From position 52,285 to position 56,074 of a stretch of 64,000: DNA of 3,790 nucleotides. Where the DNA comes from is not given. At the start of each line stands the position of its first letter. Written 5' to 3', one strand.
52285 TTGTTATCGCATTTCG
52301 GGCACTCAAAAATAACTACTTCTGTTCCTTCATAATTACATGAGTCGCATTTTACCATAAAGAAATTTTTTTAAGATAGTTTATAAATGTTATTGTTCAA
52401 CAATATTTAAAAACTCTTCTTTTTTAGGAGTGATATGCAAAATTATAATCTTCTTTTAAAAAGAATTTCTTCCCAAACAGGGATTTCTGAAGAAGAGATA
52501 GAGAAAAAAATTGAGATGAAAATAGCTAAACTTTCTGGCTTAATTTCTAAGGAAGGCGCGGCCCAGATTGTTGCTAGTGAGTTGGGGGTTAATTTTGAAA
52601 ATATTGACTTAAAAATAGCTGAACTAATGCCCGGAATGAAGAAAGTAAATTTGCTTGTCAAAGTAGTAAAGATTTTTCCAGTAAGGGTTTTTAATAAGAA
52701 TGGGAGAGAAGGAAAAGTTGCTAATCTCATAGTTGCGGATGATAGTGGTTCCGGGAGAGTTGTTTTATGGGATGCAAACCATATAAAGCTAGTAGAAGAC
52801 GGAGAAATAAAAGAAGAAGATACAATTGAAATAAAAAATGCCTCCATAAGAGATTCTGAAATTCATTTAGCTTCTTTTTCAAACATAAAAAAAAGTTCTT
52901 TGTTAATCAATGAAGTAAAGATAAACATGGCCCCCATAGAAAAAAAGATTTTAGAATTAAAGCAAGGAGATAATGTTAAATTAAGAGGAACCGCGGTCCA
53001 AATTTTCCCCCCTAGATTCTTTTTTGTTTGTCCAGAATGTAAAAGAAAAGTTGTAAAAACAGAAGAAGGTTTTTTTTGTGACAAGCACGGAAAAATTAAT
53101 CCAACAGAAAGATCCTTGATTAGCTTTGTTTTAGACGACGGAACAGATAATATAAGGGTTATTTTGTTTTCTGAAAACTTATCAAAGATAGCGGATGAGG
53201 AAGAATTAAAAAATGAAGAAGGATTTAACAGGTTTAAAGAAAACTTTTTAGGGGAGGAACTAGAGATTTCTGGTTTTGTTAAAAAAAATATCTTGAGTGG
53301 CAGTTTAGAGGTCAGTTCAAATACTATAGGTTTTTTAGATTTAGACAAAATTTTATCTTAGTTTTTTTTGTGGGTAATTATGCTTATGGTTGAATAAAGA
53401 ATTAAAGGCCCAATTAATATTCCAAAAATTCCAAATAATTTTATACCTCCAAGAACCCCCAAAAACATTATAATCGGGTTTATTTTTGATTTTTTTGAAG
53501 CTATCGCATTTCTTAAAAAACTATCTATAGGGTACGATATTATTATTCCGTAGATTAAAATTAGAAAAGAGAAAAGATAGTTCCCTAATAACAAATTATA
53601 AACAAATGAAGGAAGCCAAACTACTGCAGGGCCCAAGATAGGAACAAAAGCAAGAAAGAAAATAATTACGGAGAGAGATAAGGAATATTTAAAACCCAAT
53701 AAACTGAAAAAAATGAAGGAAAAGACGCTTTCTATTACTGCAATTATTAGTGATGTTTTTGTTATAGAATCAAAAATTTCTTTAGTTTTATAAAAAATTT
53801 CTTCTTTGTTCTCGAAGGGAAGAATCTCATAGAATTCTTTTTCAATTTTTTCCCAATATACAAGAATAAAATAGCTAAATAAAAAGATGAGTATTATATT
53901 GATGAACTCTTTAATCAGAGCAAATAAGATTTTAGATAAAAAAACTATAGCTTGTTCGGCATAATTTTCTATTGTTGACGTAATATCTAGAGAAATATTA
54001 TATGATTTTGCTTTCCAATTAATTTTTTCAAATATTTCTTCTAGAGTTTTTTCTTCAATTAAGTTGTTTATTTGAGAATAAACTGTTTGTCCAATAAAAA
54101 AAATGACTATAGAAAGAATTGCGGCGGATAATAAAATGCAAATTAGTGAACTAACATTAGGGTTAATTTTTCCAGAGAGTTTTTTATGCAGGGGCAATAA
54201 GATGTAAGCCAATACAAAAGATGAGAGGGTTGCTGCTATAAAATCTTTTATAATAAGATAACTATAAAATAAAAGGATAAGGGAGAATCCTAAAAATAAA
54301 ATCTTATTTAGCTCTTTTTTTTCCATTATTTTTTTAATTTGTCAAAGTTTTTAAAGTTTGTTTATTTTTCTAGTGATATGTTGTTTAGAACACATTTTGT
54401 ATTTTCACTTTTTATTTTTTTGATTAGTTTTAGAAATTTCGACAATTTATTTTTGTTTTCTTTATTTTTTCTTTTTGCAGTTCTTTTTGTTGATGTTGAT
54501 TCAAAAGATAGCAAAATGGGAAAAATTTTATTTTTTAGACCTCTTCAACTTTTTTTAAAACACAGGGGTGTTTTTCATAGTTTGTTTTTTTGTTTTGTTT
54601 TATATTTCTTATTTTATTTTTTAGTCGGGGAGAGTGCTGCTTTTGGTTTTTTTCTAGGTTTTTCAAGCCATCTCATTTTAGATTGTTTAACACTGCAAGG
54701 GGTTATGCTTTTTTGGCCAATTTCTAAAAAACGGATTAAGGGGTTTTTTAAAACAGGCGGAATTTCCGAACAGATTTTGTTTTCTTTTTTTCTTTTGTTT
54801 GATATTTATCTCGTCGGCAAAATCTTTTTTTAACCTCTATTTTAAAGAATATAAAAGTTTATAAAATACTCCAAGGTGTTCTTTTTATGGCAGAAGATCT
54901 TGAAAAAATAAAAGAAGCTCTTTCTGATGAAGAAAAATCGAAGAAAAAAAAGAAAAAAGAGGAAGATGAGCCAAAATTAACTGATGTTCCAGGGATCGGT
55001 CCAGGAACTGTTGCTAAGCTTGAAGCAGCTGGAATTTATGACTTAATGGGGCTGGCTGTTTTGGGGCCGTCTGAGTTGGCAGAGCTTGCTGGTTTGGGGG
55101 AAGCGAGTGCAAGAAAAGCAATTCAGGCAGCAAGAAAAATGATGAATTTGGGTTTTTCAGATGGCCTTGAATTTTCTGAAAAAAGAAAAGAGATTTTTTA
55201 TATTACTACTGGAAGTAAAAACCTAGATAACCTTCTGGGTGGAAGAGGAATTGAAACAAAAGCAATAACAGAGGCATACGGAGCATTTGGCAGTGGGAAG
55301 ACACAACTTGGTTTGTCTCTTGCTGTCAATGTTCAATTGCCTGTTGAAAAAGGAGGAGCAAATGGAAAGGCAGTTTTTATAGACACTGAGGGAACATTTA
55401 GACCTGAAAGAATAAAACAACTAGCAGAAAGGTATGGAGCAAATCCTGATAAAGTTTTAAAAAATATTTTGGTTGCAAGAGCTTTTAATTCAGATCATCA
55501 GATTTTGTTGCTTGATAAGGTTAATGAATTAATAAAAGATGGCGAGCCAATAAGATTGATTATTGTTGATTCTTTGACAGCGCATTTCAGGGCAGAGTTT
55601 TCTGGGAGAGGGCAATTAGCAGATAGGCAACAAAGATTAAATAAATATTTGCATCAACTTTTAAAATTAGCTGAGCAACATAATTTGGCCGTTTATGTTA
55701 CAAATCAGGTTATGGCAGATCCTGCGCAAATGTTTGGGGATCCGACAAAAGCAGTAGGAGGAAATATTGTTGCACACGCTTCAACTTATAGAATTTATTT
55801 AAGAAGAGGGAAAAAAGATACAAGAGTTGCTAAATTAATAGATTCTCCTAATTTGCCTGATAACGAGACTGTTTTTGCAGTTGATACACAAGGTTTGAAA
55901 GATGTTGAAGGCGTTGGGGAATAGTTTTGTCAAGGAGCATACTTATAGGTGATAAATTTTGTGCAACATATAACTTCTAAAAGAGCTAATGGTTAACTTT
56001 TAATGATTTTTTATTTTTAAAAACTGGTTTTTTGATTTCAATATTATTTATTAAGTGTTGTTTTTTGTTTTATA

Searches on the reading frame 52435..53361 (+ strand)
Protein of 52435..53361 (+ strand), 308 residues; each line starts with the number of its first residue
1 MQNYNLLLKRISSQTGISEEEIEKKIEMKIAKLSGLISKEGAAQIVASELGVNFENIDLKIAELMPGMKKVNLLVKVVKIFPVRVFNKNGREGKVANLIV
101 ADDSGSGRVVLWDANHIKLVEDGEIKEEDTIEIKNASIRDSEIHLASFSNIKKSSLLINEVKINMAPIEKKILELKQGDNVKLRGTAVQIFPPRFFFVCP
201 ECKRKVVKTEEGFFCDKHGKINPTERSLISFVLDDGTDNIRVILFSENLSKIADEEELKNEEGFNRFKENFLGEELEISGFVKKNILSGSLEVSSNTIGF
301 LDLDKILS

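Call 26: search_protein_families(library=pfam, proteins=[window:52435-53361:+], max_evalue=0.01)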
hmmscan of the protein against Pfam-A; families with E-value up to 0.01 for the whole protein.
window:52435-53361:+ (308 aa): 5 families
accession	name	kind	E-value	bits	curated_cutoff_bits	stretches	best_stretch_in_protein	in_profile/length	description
PF01336.31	tRNA_anti-codon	-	3.6e-08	33.7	27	0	84-134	6-54/75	OB-fold nucleic acid binding domain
PF08646.16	Rep_fac-A_C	-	3.3e-05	24.2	28.5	1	198-253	20-80/146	Replication factor-A C terminal domain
PF21473.3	Ssb-like_OB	-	0.0026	18.3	24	0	64-138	1-78/97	Single-stranded DNA binding protein Ssb-like, OB fold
PF09999.14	DUF2240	-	0.0035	17.4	22.3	1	7-56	90-139/144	Uncharacterized protein conserved in archaea (DUF2240)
PF17244.8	CDC24_OB3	-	0.0041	17.4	25.4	0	64-240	2-181/216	Cell division control protein 24, OB domain 3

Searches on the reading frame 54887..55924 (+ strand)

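Call 26: search_protein_families(library=pfam, proteins=[window:54887-55924:+], max_evalue=0.01)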
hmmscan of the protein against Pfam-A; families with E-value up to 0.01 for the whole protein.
window:54887-55924:+ (345 aa): 7 families
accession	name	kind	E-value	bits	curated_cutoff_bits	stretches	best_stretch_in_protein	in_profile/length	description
PF08423.17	Rad51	-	2.8e-96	322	22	1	99-339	1-243/244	Rad51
PF00154.27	RecA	-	3.7e-17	63.1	27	1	97-310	24-223/262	recA bacterial DNA recombination protein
PF14520.12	HHH_5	-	6e-09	36.7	27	1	30-84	3-57/57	Helix-hairpin-helix domain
PF13481.12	AAA_25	-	2.7e-07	30.9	27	1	122-273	30-188/195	AAA domain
PF06745.19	ATPase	-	2.5e-05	24.2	26.6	1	107-275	2-164/231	KaiC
PF11798.14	IMS_HHH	-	0.0015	19.1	24.4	0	31-50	13-32/32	IMS family HHH motif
PF00633.29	HHH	-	0.0024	18.1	24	0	27-43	9-25/30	Helix-hairpin-helix motif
